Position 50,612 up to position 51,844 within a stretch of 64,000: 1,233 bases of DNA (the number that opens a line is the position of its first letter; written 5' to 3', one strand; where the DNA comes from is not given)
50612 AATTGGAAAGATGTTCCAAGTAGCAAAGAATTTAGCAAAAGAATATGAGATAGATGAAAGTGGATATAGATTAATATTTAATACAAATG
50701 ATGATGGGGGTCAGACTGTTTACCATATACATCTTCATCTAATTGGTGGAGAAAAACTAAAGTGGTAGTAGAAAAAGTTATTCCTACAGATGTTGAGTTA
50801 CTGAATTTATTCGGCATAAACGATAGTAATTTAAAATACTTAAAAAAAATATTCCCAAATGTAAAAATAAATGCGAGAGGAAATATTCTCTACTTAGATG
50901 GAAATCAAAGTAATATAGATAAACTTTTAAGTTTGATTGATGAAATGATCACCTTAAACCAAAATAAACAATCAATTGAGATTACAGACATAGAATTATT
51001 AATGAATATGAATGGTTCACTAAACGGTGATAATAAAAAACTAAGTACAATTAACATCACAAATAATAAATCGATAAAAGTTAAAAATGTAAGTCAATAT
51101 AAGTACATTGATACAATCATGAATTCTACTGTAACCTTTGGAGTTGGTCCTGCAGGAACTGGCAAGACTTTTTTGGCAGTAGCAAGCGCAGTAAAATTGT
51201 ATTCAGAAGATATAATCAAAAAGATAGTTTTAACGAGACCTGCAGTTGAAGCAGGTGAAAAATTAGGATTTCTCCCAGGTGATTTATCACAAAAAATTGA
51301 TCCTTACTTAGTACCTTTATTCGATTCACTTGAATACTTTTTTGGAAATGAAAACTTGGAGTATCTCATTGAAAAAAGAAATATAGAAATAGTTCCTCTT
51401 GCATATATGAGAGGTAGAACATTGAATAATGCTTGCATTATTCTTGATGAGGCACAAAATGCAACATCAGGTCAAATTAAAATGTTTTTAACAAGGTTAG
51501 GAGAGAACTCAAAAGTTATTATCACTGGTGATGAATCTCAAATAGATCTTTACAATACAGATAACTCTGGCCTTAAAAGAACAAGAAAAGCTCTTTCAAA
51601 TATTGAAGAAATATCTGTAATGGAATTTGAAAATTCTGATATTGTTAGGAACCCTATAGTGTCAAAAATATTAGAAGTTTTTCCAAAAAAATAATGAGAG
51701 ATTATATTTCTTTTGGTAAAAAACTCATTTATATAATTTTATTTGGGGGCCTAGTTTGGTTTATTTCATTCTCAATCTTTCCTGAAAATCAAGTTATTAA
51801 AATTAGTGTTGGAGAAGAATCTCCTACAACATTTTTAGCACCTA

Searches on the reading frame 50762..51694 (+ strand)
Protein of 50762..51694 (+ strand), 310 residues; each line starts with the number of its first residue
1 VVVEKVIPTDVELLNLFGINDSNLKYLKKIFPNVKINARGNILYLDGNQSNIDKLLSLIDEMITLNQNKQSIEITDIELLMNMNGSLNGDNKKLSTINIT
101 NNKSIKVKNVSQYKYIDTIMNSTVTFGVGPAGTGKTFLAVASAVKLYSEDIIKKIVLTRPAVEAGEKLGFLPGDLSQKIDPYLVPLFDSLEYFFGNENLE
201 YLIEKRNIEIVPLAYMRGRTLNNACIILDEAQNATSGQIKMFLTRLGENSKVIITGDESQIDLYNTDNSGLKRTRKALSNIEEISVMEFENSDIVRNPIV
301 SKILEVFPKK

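Call 60: search_protein_families(library=pfam, proteins=[window:50762-51694:+], max_evalue=0.001)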
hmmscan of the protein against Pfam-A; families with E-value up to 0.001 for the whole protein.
window:50762-51694:+ (310 aa): 5 families
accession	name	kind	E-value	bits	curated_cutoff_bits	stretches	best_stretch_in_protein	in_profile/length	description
PF02562.22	PhoH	-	5.3e-85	284.5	27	1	105-307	2-204/205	PhoH-like protein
PF13604.12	AAA_30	-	4.1e-09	36.9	27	1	109-261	3-128/191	AAA domain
PF13245.12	AAA_19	-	2.4e-07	31.4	25.1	1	114-261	3-129/134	AAA domain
PF01695.23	IstB_IS21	-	0.00011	22.3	24.1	1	76-145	48-115/238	IstB-like ATP binding protein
PF01443.25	Viral_helicase1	-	0.00093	19.5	21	0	223-272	60-109/228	Viral superfamily 1 RNA helicase core domain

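Call 61: find_related_loci(query=window:50762-51694:+, collection=metagenome_contigs, flank=10000)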
Query window:50762-51694:+ (310 aa) in metagenome_contigs; peptide patterns used: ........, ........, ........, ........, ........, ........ (x = any residue, [..] = any of these).
233 stretches matched a pattern; 46 encode a relative of the query (tblastn E <= 1e-3); 45 distinct loci.
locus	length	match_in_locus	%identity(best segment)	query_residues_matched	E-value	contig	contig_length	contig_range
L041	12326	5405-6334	98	1-310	0e+0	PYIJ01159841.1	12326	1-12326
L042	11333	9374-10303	98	1-310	0e+0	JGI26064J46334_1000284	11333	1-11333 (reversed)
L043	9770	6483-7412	97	1-310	0e+0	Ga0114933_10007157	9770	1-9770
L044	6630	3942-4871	94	1-310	0e+0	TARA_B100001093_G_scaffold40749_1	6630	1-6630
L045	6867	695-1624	94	1-310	0e+0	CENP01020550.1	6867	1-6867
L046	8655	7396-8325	90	1-310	0e+0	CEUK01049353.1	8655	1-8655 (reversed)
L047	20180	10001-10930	89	1-310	0e+0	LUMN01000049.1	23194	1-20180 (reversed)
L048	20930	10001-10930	89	1-310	0e+0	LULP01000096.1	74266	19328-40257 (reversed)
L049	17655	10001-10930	98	1-310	0e+0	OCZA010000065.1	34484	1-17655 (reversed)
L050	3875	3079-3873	89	1-265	4e-161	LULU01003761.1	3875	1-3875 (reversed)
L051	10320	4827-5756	73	1-310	3e-155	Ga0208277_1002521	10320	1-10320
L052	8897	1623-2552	74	1-310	7e-155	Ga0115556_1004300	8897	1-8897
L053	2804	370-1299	72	1-310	2e-163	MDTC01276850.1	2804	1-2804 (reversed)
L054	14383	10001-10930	74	1-310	5e-155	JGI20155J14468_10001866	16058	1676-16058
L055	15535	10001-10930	74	1-310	5e-155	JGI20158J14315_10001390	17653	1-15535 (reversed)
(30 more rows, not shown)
